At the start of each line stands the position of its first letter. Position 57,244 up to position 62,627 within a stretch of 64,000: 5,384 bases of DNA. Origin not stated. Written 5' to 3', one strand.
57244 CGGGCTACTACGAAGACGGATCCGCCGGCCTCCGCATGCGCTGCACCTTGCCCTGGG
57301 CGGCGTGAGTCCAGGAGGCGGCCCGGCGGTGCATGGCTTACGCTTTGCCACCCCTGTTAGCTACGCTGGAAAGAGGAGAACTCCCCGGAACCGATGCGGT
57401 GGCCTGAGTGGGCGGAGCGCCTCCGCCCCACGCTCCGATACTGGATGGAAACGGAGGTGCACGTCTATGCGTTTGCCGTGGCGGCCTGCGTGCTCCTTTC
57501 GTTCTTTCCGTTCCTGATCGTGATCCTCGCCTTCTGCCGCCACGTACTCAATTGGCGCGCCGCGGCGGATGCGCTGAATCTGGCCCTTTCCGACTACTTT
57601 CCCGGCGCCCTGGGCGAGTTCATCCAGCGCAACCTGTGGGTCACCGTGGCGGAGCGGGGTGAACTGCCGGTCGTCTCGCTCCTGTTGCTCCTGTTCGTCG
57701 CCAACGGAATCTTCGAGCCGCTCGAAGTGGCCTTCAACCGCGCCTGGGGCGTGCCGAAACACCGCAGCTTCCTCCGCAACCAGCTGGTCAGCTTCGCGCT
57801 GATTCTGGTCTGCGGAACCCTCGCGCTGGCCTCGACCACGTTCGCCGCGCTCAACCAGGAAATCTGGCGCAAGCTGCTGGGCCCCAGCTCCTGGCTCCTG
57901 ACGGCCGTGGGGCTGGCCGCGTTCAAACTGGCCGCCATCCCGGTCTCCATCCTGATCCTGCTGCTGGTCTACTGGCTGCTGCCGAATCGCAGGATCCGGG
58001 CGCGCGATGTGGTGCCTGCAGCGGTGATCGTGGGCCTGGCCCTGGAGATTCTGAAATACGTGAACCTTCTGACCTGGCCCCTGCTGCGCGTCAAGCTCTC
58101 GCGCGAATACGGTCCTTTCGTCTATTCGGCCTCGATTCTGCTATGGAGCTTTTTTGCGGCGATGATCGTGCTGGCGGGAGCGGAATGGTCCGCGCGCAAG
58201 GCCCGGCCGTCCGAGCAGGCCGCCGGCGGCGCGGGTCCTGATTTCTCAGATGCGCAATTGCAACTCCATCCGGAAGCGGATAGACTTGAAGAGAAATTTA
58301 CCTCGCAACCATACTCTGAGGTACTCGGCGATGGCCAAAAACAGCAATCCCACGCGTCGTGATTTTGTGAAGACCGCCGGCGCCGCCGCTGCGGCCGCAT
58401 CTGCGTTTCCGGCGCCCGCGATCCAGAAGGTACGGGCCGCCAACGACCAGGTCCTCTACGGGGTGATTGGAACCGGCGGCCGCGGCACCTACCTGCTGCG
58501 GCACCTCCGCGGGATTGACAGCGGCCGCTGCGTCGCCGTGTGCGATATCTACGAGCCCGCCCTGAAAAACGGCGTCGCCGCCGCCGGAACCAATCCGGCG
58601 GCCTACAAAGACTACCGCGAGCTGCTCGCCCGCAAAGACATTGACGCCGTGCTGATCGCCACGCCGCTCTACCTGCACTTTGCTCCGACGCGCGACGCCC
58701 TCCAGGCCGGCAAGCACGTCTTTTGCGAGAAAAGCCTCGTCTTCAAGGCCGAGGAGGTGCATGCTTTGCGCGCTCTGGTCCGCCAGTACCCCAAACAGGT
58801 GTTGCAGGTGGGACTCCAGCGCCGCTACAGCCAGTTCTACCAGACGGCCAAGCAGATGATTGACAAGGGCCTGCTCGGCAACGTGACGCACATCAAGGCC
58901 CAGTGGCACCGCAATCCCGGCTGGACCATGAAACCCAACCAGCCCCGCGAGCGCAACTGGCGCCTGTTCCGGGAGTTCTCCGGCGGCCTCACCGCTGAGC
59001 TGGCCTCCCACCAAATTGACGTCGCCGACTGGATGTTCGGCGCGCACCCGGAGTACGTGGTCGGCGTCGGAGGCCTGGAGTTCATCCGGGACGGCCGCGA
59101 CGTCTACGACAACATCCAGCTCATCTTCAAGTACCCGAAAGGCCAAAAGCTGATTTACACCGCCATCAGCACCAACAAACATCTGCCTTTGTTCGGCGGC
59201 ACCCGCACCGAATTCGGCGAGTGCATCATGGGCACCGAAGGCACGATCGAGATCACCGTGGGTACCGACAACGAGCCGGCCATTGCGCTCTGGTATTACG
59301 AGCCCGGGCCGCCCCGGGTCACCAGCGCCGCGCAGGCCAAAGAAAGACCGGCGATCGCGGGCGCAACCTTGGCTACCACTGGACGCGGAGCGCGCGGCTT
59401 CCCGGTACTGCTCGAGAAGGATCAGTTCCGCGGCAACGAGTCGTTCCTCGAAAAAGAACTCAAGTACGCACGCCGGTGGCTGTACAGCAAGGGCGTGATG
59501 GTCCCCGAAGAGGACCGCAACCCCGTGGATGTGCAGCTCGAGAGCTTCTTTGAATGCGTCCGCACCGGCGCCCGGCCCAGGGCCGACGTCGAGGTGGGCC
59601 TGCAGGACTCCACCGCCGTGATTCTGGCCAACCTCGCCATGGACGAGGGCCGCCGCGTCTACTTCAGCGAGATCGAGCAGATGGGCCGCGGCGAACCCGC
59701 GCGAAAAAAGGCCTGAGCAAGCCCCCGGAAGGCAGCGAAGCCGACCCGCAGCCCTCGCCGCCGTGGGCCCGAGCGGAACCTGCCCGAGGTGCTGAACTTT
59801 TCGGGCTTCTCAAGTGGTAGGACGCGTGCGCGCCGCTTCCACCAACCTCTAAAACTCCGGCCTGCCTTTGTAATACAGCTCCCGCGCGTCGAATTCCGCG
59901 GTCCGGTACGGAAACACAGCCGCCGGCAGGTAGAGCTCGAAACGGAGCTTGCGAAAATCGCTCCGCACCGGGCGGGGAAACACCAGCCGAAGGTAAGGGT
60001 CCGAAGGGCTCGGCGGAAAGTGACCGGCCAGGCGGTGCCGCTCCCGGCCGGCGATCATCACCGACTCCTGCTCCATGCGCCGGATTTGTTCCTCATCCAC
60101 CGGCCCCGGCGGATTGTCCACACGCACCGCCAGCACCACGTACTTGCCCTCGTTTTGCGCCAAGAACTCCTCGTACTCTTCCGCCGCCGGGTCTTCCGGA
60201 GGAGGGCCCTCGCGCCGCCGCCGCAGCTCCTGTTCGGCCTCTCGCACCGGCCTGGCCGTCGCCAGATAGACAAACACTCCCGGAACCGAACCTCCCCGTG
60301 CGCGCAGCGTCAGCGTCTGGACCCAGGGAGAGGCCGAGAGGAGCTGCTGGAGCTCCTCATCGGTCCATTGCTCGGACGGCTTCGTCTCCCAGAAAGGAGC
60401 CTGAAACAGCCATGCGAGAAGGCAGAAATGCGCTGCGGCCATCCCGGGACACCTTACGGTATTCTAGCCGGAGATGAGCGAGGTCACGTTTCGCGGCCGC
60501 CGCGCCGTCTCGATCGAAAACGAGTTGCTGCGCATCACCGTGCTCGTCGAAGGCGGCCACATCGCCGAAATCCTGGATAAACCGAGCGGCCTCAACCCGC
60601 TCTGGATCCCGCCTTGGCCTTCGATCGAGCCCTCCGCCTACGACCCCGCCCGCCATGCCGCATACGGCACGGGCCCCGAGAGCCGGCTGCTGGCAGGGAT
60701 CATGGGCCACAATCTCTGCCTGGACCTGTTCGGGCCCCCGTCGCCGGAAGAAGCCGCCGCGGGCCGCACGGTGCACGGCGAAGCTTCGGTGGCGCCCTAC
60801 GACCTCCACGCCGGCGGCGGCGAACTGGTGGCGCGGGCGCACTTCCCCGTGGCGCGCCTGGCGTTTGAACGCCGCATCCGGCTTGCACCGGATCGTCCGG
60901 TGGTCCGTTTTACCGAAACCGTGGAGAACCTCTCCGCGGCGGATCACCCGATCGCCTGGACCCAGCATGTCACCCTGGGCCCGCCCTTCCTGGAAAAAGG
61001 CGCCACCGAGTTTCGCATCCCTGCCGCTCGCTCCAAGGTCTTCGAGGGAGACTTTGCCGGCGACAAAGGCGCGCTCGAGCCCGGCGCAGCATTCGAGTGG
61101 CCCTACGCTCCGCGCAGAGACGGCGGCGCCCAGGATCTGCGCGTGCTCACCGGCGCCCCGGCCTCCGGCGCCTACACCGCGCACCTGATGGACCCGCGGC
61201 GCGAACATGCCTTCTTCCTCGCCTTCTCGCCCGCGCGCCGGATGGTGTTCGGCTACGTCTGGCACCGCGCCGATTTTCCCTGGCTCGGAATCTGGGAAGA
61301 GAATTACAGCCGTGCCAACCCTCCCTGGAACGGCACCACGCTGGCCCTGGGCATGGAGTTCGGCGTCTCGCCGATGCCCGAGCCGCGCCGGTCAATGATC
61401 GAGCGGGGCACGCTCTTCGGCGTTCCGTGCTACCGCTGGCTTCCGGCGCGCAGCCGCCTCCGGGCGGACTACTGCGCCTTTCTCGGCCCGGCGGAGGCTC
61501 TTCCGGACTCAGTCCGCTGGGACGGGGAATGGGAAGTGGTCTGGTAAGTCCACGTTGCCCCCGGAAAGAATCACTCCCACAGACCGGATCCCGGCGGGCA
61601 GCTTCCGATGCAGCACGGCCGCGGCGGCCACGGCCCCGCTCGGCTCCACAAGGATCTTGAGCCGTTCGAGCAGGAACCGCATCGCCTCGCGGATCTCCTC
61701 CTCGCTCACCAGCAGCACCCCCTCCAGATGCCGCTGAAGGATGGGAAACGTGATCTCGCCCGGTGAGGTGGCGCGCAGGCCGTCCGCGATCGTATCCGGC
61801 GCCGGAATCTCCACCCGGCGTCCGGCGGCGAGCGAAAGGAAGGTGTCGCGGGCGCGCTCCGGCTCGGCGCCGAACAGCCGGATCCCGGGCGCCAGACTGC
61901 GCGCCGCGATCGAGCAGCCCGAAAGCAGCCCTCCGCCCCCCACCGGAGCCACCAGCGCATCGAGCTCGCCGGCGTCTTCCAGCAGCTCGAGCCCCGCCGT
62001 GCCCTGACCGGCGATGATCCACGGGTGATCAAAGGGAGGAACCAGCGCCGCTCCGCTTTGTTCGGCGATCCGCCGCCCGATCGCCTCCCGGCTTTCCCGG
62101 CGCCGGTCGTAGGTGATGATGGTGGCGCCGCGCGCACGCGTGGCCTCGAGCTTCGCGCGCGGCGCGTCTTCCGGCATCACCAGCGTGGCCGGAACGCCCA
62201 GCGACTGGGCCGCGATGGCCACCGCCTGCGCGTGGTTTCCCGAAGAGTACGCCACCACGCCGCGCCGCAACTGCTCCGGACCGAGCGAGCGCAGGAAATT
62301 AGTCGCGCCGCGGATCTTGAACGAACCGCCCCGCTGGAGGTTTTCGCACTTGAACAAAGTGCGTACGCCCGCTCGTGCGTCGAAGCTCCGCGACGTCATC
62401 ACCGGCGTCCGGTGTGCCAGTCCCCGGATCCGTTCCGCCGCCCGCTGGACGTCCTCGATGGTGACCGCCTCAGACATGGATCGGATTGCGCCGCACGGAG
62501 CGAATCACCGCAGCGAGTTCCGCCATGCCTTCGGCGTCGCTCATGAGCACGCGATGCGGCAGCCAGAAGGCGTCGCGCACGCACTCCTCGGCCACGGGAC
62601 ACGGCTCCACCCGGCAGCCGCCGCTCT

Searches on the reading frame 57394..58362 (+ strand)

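Call 48: search_protein_families(library=pfam, proteins=[window:57394-58362:+], max_evalue=0.00001)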
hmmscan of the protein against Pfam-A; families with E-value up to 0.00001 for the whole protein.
window:57394-58362:+ (322 aa): 1 family
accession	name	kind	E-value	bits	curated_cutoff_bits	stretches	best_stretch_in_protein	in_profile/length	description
PF03631.20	Virul_fac_BrkB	-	2.5e-31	109.7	33.7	1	20-268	3-254/259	Virulence factor BrkB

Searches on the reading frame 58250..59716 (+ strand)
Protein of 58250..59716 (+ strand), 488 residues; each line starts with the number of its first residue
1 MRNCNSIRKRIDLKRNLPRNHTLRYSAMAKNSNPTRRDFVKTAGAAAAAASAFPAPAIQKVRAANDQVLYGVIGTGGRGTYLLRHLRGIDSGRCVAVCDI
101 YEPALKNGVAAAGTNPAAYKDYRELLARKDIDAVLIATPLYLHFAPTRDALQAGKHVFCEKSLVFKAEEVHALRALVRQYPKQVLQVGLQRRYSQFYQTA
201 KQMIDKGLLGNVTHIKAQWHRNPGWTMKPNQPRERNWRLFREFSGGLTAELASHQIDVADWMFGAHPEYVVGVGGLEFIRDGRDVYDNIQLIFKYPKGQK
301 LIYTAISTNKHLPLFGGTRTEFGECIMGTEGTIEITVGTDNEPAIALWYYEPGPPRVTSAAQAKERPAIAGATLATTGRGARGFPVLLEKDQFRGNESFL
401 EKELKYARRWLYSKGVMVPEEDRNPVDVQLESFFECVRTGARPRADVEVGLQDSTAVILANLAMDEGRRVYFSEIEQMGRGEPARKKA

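Call 48: search_protein_families(library=pfam, proteins=[window:58250-59716:+], max_evalue=0.00001)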
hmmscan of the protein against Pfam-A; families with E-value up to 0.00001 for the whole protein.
window:58250-59716:+ (488 aa): 3 families
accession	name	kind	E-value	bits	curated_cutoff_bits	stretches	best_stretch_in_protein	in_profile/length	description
PF01408.29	GFO_IDH_MocA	-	4.8e-20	72.9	24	1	70-187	3-118/120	Oxidoreductase family, NAD-binding Rossmann fold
PF22725.1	GFO_IDH_MocA_C3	-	2.3e-18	66.8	27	1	197-333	1-123/124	GFO/IDH/MocA C-terminal domain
PF02894.22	GFO_IDH_MocA_C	-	1.1e-17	65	22.9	1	201-345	1-139/218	Oxidoreductase family, C-terminal alpha/beta domain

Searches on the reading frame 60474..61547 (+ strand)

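Call 81: search_protein_families(library=pfam, proteins=[window:60474-61547:+], max_evalue=0.0001)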
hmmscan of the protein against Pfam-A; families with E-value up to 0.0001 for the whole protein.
window:60474-61547:+ (357 aa): 1 family
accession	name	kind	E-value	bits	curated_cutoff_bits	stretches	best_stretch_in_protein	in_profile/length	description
PF14486.12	DUF4432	-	3.3e-07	29.9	32.5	1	119-195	120-195/304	Domain of unknown function (DUF4432)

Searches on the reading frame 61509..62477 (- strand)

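Call 48: search_protein_families(library=pfam, proteins=[window:61509-62477:-], max_evalue=0.00001)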
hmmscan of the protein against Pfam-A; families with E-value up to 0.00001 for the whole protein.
window:61509-62477:- (322 aa): 1 family
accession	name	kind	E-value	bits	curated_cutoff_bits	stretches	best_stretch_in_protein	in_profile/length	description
PF00291.31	PALP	-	1.6e-81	274.3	35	1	20-306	4-295/295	Pyridoxal-phosphate dependent enzyme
